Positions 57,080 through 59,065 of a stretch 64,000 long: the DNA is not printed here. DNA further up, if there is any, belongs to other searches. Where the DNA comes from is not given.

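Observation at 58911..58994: tRNA-Arg(UCG) lies antisense only 7 nt downstream of the ankyrin-RING gene stop, whose TGA is embedded in the poly(A) signal AGTGAAC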

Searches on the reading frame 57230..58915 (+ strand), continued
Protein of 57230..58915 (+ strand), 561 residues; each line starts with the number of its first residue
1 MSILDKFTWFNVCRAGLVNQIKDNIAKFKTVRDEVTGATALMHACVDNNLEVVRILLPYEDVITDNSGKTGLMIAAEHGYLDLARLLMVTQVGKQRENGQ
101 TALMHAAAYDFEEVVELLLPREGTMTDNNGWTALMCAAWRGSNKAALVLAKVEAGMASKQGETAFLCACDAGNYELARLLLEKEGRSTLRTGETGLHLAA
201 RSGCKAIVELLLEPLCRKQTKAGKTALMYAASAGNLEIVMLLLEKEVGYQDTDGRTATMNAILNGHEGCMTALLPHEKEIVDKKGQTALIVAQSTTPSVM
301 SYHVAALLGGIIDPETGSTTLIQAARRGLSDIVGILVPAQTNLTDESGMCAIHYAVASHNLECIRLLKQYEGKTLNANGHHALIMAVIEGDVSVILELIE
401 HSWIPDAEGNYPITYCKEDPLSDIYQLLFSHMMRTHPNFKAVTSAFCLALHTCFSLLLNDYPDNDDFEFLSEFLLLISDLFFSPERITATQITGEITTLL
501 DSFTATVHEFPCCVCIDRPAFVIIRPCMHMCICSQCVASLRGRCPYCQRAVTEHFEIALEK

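Call 30: find_encoding_contigs(protein=P0029, flank=2500, max_places=3)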
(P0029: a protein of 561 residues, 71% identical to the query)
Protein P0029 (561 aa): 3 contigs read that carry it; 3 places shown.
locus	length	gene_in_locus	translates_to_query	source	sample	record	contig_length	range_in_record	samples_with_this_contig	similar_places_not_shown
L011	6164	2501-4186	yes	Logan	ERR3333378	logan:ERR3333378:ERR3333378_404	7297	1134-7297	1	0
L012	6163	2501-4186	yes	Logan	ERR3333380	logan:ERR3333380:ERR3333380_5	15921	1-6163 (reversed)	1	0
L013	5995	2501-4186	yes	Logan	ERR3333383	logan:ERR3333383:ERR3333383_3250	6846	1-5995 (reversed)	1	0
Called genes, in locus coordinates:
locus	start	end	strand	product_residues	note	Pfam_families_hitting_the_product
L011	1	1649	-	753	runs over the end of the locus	PF00023:Ank (faint), PF13606:Ank_3 (faint), PF13637:Ank_4 (faint), PF12796:Ank_2, PF13857:Ank_5 (faint), PF24521:Ank_KRIT1 (faint), PF12796:Ank_2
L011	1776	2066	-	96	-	PF17529:DUF5450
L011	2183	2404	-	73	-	-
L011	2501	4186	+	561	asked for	PF12796:Ank_2, PF00023:Ank (faint), PF13606:Ank_3 (faint), PF13857:Ank_5 (faint), PF12796:Ank_2, PF13637:Ank_4 (weak), PF12796:Ank_2, PF13920:zf-C3HC4_3, +1 more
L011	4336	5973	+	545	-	PF04916:Phospholip_B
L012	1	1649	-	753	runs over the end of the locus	PF00023:Ank (faint), PF13606:Ank_3 (faint), PF12796:Ank_2, PF13857:Ank_5 (faint), PF24521:Ank_KRIT1 (faint), PF12796:Ank_2, PF13637:Ank_4 (weak), PF12796:Ank_2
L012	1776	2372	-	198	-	PF17529:DUF5450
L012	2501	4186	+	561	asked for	PF12796:Ank_2, PF00023:Ank (faint), PF13606:Ank_3 (faint), PF13857:Ank_5 (faint), PF12796:Ank_2, PF13637:Ank_4 (weak), PF12796:Ank_2, PF13920:zf-C3HC4_3, +1 more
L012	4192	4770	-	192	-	-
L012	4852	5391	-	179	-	-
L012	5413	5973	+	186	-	PF04916:Phospholip_B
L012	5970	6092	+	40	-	-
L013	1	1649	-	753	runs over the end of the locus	PF00023:Ank (faint), PF13606:Ank_3 (faint), PF12796:Ank_2, PF13857:Ank_5 (faint), PF24521:Ank_KRIT1 (faint), PF12796:Ank_2, PF13637:Ank_4 (weak), PF12796:Ank_2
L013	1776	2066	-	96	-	PF17529:DUF5450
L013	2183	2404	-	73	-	-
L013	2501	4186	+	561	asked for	PF12796:Ank_2, PF00023:Ank (faint), PF13606:Ank_3 (faint), PF13857:Ank_5 (faint), PF12796:Ank_2, PF13637:Ank_4 (weak), PF12796:Ank_2, PF13920:zf-C3HC4_3, +1 more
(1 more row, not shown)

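Call 31: find_encoding_contigs(protein=P0030, flank=2500, max_places=3)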
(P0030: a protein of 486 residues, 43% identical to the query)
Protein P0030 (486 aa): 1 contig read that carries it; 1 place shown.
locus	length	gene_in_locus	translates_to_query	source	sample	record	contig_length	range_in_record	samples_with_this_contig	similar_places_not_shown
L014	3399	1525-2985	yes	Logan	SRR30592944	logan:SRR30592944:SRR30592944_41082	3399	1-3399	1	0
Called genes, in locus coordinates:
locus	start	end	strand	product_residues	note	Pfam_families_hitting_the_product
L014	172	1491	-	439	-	-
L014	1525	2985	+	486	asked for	PF00023:Ank (faint), PF12796:Ank_2, PF13606:Ank_3 (faint), PF12796:Ank_2, PF13857:Ank_5 (weak), PF13637:Ank_4 (weak), PF12796:Ank_2 (weak), PF13920:zf-C3HC4_3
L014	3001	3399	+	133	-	?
